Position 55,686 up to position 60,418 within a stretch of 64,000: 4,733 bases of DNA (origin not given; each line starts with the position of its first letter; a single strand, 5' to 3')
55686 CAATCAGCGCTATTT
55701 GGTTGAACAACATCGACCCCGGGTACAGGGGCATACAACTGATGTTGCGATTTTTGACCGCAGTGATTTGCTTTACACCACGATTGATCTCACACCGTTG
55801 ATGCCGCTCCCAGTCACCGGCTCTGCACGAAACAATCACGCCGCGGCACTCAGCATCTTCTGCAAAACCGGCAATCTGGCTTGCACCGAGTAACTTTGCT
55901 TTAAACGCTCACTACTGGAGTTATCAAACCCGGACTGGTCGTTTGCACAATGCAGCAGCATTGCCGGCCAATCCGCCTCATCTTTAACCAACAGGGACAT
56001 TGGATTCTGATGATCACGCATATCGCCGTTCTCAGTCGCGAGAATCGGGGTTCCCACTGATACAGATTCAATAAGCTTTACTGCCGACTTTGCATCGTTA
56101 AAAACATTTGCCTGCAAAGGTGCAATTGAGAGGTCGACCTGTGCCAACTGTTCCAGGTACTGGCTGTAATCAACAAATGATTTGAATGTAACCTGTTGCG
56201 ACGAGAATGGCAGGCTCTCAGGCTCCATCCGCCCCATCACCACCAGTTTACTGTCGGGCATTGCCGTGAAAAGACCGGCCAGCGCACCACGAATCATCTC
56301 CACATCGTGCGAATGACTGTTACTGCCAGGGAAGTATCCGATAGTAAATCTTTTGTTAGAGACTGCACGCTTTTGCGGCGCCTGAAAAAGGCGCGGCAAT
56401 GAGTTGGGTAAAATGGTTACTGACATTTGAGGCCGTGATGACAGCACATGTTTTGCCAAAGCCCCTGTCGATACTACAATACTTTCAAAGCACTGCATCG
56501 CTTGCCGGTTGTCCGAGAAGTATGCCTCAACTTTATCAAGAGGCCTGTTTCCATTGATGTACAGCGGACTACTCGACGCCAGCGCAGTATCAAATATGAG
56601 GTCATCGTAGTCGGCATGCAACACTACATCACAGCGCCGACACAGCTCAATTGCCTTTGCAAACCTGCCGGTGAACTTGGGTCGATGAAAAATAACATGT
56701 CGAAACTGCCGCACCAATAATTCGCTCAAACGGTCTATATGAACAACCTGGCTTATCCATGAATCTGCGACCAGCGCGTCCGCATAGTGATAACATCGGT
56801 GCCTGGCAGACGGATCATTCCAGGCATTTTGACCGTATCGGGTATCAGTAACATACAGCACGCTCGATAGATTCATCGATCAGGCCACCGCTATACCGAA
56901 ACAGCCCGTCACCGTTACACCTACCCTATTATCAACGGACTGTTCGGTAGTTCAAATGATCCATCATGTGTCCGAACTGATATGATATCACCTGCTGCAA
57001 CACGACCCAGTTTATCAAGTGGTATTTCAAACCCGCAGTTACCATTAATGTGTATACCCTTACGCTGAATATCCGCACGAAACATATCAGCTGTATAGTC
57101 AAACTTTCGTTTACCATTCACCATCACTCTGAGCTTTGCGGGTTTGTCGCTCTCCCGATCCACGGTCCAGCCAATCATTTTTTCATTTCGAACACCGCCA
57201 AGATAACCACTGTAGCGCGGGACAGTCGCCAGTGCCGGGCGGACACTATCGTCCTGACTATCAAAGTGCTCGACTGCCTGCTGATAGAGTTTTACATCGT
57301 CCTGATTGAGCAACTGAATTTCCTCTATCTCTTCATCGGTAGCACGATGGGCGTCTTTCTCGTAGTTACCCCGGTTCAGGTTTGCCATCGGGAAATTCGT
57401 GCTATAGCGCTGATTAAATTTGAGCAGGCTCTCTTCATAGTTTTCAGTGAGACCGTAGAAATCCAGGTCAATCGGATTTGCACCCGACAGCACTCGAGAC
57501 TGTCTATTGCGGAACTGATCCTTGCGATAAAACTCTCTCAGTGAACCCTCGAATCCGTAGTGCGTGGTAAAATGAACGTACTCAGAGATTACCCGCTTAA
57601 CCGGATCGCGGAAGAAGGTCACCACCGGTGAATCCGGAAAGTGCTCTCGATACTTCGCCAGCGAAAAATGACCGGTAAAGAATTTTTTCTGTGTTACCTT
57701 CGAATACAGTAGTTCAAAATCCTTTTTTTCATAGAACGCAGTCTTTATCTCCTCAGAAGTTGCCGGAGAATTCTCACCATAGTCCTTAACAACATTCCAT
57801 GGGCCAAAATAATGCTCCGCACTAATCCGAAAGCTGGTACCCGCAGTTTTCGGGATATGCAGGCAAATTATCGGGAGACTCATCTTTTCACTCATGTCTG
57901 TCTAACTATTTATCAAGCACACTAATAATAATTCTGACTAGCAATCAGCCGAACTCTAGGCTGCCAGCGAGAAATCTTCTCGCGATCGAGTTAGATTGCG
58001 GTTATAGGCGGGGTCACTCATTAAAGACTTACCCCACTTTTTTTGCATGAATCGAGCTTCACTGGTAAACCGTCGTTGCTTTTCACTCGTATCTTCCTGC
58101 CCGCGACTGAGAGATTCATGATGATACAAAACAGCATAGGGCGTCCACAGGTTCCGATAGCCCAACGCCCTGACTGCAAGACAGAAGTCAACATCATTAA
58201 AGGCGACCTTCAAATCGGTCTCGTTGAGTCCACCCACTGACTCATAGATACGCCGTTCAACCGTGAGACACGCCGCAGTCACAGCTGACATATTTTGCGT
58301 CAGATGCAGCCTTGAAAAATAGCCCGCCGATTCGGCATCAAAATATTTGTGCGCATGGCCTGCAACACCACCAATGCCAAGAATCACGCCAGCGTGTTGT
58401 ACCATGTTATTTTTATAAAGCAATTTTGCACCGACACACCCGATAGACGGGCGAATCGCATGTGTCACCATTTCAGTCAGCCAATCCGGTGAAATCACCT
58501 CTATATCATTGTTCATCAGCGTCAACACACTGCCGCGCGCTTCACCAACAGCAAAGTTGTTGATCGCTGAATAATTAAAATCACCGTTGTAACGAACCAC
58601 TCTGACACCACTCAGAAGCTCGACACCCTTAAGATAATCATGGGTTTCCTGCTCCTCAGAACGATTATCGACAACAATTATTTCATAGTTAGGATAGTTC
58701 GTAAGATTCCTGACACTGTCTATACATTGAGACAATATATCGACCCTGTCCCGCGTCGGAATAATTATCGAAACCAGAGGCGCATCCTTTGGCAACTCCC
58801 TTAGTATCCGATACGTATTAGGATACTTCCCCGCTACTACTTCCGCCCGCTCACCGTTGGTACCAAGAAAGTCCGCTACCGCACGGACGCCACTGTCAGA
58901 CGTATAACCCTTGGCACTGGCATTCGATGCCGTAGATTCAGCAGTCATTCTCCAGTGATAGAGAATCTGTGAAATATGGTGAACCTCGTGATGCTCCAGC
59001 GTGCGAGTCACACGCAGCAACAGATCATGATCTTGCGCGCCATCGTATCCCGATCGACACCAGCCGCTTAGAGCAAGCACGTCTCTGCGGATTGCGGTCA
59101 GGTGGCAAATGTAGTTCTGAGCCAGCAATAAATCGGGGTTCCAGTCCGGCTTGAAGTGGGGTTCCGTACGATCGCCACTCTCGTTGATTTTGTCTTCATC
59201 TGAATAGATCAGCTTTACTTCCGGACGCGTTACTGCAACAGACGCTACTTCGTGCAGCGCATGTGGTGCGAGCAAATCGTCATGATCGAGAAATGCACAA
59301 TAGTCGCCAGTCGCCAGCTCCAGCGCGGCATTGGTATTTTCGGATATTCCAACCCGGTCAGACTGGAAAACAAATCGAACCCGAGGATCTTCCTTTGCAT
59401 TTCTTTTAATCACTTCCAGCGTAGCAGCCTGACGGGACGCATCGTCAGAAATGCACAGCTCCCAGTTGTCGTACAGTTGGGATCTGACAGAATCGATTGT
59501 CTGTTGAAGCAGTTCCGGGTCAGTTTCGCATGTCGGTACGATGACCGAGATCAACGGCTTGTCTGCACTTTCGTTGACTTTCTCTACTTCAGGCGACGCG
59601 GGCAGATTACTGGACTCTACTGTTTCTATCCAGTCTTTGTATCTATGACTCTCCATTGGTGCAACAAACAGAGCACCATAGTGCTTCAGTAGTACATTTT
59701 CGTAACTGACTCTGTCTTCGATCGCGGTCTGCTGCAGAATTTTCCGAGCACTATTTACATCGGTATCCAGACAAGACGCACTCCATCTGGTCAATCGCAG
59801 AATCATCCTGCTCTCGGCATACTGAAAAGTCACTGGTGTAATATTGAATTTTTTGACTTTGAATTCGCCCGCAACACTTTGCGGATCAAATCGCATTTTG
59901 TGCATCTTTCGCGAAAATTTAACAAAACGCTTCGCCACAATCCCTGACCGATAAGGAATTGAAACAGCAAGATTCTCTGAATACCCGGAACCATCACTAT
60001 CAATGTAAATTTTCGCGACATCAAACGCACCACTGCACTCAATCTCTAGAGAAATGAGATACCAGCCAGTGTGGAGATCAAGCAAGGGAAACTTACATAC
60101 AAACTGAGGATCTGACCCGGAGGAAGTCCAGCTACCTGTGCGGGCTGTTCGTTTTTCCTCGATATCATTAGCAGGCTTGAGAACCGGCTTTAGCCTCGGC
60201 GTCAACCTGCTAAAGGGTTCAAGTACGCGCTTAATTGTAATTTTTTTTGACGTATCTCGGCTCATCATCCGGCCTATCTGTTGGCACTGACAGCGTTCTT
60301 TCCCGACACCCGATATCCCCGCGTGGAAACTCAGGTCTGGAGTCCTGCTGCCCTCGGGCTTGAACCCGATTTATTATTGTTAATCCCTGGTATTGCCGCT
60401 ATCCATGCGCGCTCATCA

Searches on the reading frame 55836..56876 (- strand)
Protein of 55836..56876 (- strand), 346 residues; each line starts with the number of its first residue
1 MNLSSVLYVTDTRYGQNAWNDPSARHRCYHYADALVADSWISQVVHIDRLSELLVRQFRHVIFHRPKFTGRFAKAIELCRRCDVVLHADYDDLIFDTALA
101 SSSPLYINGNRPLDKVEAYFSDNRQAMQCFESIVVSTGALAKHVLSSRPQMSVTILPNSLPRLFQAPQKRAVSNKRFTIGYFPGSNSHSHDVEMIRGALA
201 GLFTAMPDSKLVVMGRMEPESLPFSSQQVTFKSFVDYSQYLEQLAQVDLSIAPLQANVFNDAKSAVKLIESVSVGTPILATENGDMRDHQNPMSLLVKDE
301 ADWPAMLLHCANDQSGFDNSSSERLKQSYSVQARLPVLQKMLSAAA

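Call 35: search_protein_families(library=pfam, proteins=[window:55836-56876:-], max_evalue=0.00001)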
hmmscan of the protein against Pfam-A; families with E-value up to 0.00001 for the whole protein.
window:55836-56876:- (346 aa): 1 family
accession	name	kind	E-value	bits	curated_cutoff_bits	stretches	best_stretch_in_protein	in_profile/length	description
PF13692.12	Glyco_trans_1_4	-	1.6e-06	28.9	27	1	202-308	27-137/142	Glycosyl transferases group 1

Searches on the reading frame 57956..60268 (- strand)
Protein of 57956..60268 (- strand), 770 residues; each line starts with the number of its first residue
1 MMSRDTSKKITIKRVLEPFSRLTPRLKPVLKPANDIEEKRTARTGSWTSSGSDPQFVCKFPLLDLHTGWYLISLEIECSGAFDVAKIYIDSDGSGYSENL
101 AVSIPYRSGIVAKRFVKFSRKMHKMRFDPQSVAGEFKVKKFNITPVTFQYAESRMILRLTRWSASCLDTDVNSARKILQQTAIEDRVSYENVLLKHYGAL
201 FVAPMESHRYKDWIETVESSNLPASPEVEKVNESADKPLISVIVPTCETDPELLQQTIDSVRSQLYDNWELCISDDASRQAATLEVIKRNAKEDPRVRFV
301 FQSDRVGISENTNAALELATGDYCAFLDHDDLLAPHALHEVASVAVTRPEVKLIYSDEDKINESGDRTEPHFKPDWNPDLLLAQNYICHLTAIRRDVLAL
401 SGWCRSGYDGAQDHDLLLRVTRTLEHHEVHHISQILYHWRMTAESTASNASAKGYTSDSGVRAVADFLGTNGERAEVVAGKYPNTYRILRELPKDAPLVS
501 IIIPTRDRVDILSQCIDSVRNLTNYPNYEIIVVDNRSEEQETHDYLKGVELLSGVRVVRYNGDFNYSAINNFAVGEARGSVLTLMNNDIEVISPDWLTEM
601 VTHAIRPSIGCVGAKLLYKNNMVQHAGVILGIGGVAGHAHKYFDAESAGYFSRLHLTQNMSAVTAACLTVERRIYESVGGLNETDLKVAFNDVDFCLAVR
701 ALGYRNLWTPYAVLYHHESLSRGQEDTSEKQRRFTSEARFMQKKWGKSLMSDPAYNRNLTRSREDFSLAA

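Call 35: search_protein_families(library=pfam, proteins=[window:57956-60268:-], max_evalue=0.00001)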
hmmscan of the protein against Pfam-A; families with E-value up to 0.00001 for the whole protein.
window:57956-60268:- (770 aa): 3 families
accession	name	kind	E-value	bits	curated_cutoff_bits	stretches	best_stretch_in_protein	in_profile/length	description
PF00535.33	Glycos_transf_2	-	1.6e-46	158.8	23.3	2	241-398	1-164/168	Glycosyl transferase family 2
PF13641.12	Glyco_tranf_2_3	-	4.1e-21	76.5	27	2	499-718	3-213/230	Glycosyltransferase like family 2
PF10111.15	Glyco_tranf_2_2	-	3.3e-07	30.5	27.3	0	241-364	1-130/276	Glycosyltransferase like family 2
